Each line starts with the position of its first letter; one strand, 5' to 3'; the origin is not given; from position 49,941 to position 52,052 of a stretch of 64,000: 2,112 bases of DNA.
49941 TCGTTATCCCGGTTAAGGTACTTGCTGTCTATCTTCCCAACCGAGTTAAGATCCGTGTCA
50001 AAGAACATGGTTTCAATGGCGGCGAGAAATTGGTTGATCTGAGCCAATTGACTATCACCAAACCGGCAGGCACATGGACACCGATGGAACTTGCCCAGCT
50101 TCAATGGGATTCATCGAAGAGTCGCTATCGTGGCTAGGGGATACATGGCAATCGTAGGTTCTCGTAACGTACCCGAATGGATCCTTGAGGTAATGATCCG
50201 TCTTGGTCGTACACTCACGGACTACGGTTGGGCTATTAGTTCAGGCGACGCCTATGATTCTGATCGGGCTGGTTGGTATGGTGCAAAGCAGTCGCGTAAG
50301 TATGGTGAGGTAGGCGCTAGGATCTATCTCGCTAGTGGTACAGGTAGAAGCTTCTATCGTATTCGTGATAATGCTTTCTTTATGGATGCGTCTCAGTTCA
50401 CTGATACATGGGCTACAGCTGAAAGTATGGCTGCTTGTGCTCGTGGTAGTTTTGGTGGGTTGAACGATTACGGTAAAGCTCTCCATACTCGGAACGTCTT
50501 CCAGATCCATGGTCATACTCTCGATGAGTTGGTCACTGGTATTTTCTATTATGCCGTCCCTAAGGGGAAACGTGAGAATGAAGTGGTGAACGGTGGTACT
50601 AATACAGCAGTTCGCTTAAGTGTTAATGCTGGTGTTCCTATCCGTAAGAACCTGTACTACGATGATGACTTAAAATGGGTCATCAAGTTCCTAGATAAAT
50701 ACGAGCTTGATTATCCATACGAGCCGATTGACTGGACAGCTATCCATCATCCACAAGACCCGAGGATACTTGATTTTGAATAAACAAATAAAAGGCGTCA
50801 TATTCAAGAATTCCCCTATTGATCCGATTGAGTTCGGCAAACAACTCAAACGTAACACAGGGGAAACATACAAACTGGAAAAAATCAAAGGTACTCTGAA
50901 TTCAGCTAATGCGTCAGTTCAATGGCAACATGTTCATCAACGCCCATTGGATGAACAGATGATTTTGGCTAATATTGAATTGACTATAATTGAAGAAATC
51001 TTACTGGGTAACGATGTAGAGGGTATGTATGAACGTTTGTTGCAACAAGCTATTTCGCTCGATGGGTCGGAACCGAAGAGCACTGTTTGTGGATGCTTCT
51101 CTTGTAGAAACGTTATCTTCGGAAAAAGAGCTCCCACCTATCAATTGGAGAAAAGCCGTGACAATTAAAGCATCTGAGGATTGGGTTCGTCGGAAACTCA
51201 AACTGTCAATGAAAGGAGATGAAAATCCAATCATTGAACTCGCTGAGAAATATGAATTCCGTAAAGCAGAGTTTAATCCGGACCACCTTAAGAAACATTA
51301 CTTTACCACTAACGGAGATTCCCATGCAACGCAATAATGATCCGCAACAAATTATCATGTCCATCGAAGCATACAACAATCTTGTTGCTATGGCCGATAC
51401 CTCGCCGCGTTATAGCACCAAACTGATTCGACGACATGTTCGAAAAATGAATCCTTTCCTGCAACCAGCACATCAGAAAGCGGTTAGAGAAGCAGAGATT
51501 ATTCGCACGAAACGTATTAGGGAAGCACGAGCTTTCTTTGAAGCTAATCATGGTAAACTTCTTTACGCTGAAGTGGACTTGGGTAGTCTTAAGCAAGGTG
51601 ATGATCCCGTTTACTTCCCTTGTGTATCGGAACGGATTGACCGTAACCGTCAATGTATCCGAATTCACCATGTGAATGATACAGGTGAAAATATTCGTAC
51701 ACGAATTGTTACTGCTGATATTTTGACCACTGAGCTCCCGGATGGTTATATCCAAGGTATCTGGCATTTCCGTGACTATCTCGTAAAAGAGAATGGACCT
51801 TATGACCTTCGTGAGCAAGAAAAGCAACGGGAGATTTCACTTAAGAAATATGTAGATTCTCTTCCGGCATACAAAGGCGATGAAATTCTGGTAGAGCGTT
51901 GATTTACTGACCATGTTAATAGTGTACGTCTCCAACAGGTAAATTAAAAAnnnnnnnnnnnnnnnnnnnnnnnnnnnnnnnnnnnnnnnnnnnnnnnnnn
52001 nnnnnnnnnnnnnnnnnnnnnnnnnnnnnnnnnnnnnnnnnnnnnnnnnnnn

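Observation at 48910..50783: QueC-like PP-loop enzyme adjacent to a DprA/Smf-like Rossmann protein, with no TGT/DpdA, QueD, QueE or FolE in the window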

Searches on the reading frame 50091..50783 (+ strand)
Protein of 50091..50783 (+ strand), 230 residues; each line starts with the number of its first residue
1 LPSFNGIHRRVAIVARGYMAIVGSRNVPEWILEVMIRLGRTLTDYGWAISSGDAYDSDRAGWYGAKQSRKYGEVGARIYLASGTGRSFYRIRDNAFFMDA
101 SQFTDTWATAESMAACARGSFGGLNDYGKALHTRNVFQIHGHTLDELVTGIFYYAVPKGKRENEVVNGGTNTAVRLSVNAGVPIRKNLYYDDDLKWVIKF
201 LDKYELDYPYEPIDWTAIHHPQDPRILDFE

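Call 3: search_protein_families(library=pfam, proteins=[window:50091-50783:+], max_evalue=1)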
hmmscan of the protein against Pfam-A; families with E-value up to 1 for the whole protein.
window:50091-50783:+ (230 aa): 1 family
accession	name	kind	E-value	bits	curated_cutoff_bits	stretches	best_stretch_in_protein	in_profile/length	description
PF02481.21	DNA_processg_A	-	0.00025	20.7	29.6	1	16-65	44-93/212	DNA recombination-mediator protein A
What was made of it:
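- Checked: Pfam DNA_processg_A scores 20.7 bits, below its 29.6 cut-off (call 3).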

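Call 4: search_protein_families(library=phrogs, proteins=[window:50091-50783:+], max_evalue=0.01)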
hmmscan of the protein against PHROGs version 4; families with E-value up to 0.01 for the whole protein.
window:50091-50783:+ (230 aa): 1 family
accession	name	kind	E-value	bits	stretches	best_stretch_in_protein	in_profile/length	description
phrog_768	-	DNA, RNA and nucleotide metabolism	8.6e-43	147.1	1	17-206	4-184/191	DprA-like DNA recombination-mediator protein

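Call 20: search_protein_families(library=padloc, proteins=[window:50145-50783:+], max_evalue=1)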
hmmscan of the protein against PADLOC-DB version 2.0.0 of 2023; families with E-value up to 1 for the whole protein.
window:50145-50783:+ (212 aa): 2 families
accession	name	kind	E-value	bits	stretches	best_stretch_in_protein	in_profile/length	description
PDLC03927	PsyrA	-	0.0025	15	1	1-47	134-180/398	-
PDLC03961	ShosA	-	0.033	11.5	1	1-36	118-153/303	-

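Call 21: search_protein_families(library=ncbifam, proteins=[window:50145-50783:+], max_evalue=1)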
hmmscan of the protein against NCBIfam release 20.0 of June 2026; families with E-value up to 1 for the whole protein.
window:50145-50783:+ (212 aa): 1 family
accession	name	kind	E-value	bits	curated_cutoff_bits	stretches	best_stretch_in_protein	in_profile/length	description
TIGR00732.1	dprA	equivalog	0.039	13.1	191.15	1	1-41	47-87/220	DNA-processing protein DprA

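Call 39: search_dna_similar(query=window:50145-50783:+, collection=phages, mode=protein, max_rows=40, rows=spread, max_evalue=0.001)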
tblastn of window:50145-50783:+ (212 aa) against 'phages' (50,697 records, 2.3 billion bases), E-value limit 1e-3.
Records with a match: 629; places in all: 630; records where one place covers at least 80% of the query: 529.
Best place of each record, by identity: >=99% 6; 80-90% 1; 60-80% 2; <60% 620.
By first word of the organism name: Pseudomonas 294; Aeromonas 68; Escherichia 52; Vibrio 51; Enterobacter 40; Cronobacter 16; Klebsiella 13; Citrobacter 12; Pectobacterium 8; Stenotrophomonas 8; and 24 more.
By host as written in the record: Pseudomonas aeruginosa 99; - 57; Pseudomonas aeruginosa PAO1 36; Escherichia coli 24; Aeromonas hydrophila 23; Aeromonas salmonicida 20; Pseudomonas syringae pv. actinidiae 18; Vibrio harveyi BAA-1116 18; and 167 more.
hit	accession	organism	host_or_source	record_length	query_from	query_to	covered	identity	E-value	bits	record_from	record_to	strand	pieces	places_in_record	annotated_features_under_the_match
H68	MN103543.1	Pseudomonas phage vB_PaeM_PS119XW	-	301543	1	212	100%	99.5%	8e-141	439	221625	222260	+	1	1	hypothetical protein (x2)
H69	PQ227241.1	Pseudomonas phage vB_PaeM_HUST_1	Pseudomonas aeruginosa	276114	2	211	99%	54.3%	2e-59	206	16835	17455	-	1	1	DprA-like DNA recombination-mediator protein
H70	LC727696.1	Pseudomonas phage sp. 30-1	Pseudomonas aeruginosa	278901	2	211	99%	54.3%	2e-59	206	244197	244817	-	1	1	hypothetical protein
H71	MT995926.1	Pseudomonas phage T2P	sewage treatment plant (STP) of a ...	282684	2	211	99%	54.3%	2e-59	206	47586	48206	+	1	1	hypothetical protein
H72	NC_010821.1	Pseudomonas phage 201phi2-1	Pseudomonas chlororaphis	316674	1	208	98%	47.2%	6e-51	182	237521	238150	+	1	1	DprA-like DNA recombination-mediator protein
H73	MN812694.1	Pectobacterium phage Bobbio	Dickeya dianthicola F101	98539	4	183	85%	32.1%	4e-11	67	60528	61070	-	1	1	record has no annotation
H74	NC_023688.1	Aeromonas phage PX29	Aeromonas salmonicida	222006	2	189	89%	30.3%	2e-9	62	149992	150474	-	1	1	DprA-like DNA recombination-mediator protein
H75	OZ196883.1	Vibrio phage 5P1c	Seawater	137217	3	185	86%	30.8%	3e-11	67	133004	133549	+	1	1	DprA-like DNA recombination-mediator protein | hypothetical protein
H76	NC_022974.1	Pseudomonas phage CHA_P1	Pseudomonas aeruginosa CHA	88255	4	194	90%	29.1%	2e-12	71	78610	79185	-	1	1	DprA-like DNA recombination-mediator protein | hypothetical protein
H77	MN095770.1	Serratia phage Slocum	Serratia marcescens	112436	4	186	86%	30.1%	3e-12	71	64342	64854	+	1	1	hypothetical protein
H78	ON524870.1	Pseudomonas phage vB_PaeM_RP14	Pseudomonas aeruginosa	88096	4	194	90%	28.4%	3e-12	71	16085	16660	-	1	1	putative DNA recombination-mediator protein A | hypothetical protein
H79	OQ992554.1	Pseudomonas phage Kat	Pseudomonas aeruginosa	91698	4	183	85%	30.1%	6e-6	52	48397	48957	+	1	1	hypothetical protein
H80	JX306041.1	Stenotrophomonas phage IME13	Stenotrophomonas maltophilia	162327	4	184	85%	29.8%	8e-6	52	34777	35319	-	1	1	hypothetical protein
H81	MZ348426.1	Pseudomonas phage psageK4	soil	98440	4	179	83%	30.5%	2e-9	62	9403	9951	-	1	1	putative DNA recombination-mediator protein A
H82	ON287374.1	Serratia phage vB_SmaM-Kashira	Serratia marcescens LVF3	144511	4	187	87%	29.1%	2e-4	47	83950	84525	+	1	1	hypothetical protein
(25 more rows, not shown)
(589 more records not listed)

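Call 79: find_homologous_proteins(query=window:50145-50783:+, max_evalue=0.00001)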
Query window:50145-50783:+ (212 aa): 73 proteins with E <= 0.00001 among 264 candidates.
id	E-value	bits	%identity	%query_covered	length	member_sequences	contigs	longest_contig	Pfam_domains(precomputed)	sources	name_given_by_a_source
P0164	2.6e-143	493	100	100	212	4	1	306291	-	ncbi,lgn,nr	ncbi:hypothetical protein RVBP21_1190 [Pseudomonas phage BRkr]|nr:hypothetical protein RVBP21_1190 [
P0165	6.8e-101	355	73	100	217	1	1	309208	-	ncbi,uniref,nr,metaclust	ncbi:DprA-like DNA recombination-mediator protein [Pseudomonas phage PhiPA3]|uniref:Uncharacterized 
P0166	8.9e-93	328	69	98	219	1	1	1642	-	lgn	-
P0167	4.9e-79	283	64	90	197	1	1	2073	-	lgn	-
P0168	2.2e-78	281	64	100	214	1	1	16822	-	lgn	-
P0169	2.0e-72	261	60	98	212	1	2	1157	-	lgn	-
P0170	5.8e-70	253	61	92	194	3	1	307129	-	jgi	jgi:hypothetical protein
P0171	2.5e-69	251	56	100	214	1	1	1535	-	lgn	-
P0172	2.7e-69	251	59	98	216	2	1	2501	-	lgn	-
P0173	3.0e-69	251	56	99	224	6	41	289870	-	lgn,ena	-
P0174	4.1e-69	251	57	100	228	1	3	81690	-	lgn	-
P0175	5.1e-69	250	60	100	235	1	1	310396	-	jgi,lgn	jgi:hypothetical protein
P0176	3.1e-68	248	58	98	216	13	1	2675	PF02481.22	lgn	-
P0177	5.4e-68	247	58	100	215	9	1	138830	-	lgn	-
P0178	1.1e-66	243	56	98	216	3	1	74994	-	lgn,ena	-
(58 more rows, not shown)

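Call 81: search_solved_structures(query=A3, max_evalue=1, show_alignments=2)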
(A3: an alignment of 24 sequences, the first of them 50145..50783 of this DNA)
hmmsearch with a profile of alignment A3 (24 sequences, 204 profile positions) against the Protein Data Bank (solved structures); distinct sequences matched with E-value up to 1: 3.
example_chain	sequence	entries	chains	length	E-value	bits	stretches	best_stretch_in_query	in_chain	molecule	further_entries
3maj_A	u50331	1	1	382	0.011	18.6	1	4-51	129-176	DNA processing chain A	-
9us2_A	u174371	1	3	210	0.021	17.7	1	5-78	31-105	Cytokinin riboside 5'-monophosphate phosphoribohydrolase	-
8pjn_i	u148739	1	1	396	0.17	14.8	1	153-191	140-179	E3 ubiquitin-protein transferase MAEA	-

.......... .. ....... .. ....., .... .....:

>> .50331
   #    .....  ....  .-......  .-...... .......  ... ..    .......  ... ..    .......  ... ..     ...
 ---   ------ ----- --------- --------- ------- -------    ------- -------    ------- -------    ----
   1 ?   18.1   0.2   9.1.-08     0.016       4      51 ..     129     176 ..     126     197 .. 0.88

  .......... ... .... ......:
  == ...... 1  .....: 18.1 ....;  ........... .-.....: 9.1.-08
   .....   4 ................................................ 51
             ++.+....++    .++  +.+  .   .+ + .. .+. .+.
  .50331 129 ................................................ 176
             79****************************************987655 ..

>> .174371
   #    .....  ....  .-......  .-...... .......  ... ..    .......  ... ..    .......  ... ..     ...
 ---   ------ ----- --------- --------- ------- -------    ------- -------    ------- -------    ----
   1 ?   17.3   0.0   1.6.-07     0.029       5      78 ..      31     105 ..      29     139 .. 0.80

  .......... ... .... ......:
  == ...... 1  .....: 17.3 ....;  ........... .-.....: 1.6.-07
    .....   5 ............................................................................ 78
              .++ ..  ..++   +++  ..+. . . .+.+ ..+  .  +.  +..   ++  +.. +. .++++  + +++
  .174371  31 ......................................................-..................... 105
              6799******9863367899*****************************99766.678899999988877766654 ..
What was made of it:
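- On DprA/Smf (neighbouring gene): LOG is hit equally by the profile (call 81).
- Checked: A family profile hits DprA (18.6 bits) and LOG (17.7 bits) about equally (call 81).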

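Call 87: predict_structure(alignment_id=A3)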
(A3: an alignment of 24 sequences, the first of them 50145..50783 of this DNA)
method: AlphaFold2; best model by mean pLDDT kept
length: 212 residues; sequences in the alignment: 24
mean_pLDDT: 92.7   pTM: 0.89
mean pLDDT of the five models: 92.7, 92.0, 91.7, 91.1, 90.9
residues with pLDDT >= 90: 179; 70-90: 18; 50-70: 12; < 50: 3
segments of 3 or more residues with pLDDT < 50: 210-212
pLDDT, mean of each block of 10 residues (from residue 1): 93 98 98 94 97 97 71 82 94 98 94 96 98 98 94 97 98 98 98 94 71 41
secondary structure, 60 per line:
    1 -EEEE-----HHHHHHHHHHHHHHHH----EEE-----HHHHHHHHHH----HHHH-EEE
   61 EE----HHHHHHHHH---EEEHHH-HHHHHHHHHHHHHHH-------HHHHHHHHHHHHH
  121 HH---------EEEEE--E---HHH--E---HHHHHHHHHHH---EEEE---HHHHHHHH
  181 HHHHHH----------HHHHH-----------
elements in order: E2-5 H11-26 E31-33 H39-48 H53-56 E58-62 H67-75 E79-81 H86-100 H108-122 E132-136 H152-162 E166-169 H173-186 H197-201
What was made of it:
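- On DprA/Smf (neighbouring gene): The AF2 model is a single domain of 212 aa (call 87).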

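Call 90: fold_search(model_id=the predicted structure, library=pdb)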
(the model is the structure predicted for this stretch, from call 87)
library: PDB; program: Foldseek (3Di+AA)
matches with E <= 10: 466; with E <= 0.001: 0
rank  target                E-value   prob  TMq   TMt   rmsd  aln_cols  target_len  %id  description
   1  4ljk_D                7.7e-03  0.94  0.36  0.35   8.6       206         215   15  Structural insights into the unique single-stranded DNA binding mode of DNA processing protein A from Helicobacter pyl (released 2014-01-01)
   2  5mll_B                8.2e-03  0.96  0.37  0.36   8.3       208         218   14  Structure of HpDprA at 1.9 Angstroms resolution (released 2017-12-20)
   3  5mll_A                8.7e-03  0.93  0.36  0.35   8.5       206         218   14  Structure of HpDprA at 1.9 Angstroms resolution (released 2017-12-20)
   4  4ljk_B                9.8e-03  0.92  0.35  0.34   8.7       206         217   15  Structural insights into the unique single-stranded DNA binding mode of DNA processing protein A from Helicobacter pyl (released 2014-01-01)
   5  2iz6_A                2.0e-02  0.97  0.38  0.50   7.4       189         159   15  Structure of the Chlamydomonas rheinhardtii Moco Carrier Protein (released 2006-07-26)
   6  4ljk_A                4.2e-02  0.75  0.36  0.35   8.6       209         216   15  Structural insights into the unique single-stranded DNA binding mode of DNA processing protein A from Helicobacter pyl (released 2014-01-01)
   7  3maj                  4.2e-02  0.75  0.36  0.24   9.1       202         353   15  Crystal structure of putative DNA processing protein DprA from Rhodopseudomonas palustris CGA009 (released 2010-05-12)
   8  1fcq                  1.1e-01  0.09  0.17  0.14  16.3       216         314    9  CRYSTAL STRUCTURE (MONOCLINIC) OF BEE VENOM HYALURONIDASE (released 2001-10-01)
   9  8zva                  1.1e-01  0.38  0.33  0.25   8.6       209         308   12  structure of ShosA from E.coli APEC O1 (released 2025-04-09)
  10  9j3w                  1.4e-01  0.06  0.15  0.10  19.3       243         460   15  Crystal structure of glucose bound beta-glucosidase UnBGl1 (released 2026-02-11)
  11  2iz5_C                1.5e-01  0.82  0.40  0.52   7.4       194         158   15  FUNCTION AND STRUCTURE OF THE MOLYBDENUM COFACTOR CARRIER PROTEIN MCP FROM CHLAMYDOMONAS REINHARDTII (released 2006-07-26)
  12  5bp4_R                1.5e-01  0.20  0.27  0.13  11.2       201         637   16  Modifying region (DH-ER-KR) of a mycocerosic acid synthase-like (MAS-like) PKS (released 2016-03-09)
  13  9j41                  1.7e-01  0.05  0.15  0.10  19.0       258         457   15  Crystal Structure of glucose tolerant beta-glucosidase UnBGl1 mutant (C188V) (released 2026-02-04)
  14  2iz5_D                1.8e-01  0.66  0.38  0.49   7.6       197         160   14  FUNCTION AND STRUCTURE OF THE MOLYBDENUM COFACTOR CARRIER PROTEIN MCP FROM CHLAMYDOMONAS REINHARDTII (released 2006-07-26)
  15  2iz6_B                2.0e-01  0.69  0.38  0.49   7.4       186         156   14  Structure of the Chlamydomonas rheinhardtii Moco Carrier Protein (released 2006-07-26)
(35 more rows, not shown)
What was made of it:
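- On DprA/Smf (neighbouring gene): PHROG 768 'DprA-like' gives 8.6e-43 (call 4), and the top fold hits are DprA (call 90).
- Checked: Foldseek puts DprA Rossmann domains first, at a weak E=8e-3 (call 90).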

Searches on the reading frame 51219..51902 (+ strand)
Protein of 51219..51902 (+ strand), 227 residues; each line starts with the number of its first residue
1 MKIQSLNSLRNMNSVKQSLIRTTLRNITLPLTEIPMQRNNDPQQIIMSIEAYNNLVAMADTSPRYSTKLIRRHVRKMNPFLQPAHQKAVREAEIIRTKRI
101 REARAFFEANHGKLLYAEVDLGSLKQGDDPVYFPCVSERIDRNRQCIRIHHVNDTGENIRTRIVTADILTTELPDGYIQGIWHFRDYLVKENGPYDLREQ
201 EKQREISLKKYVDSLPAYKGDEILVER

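Call 100: search_protein_families(library=phrogs, proteins=[window:51219-51902:+], max_evalue=0.001)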
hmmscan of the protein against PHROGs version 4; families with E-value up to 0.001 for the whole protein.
window:51219-51902:+ (227 aa): 2 families
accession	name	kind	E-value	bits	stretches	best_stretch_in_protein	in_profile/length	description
phrog_18482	-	unknown function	5.6e-72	242.7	1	36-208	1-174/195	-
phrog_26931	-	unknown function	4.3e-06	28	1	36-114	1-80/127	-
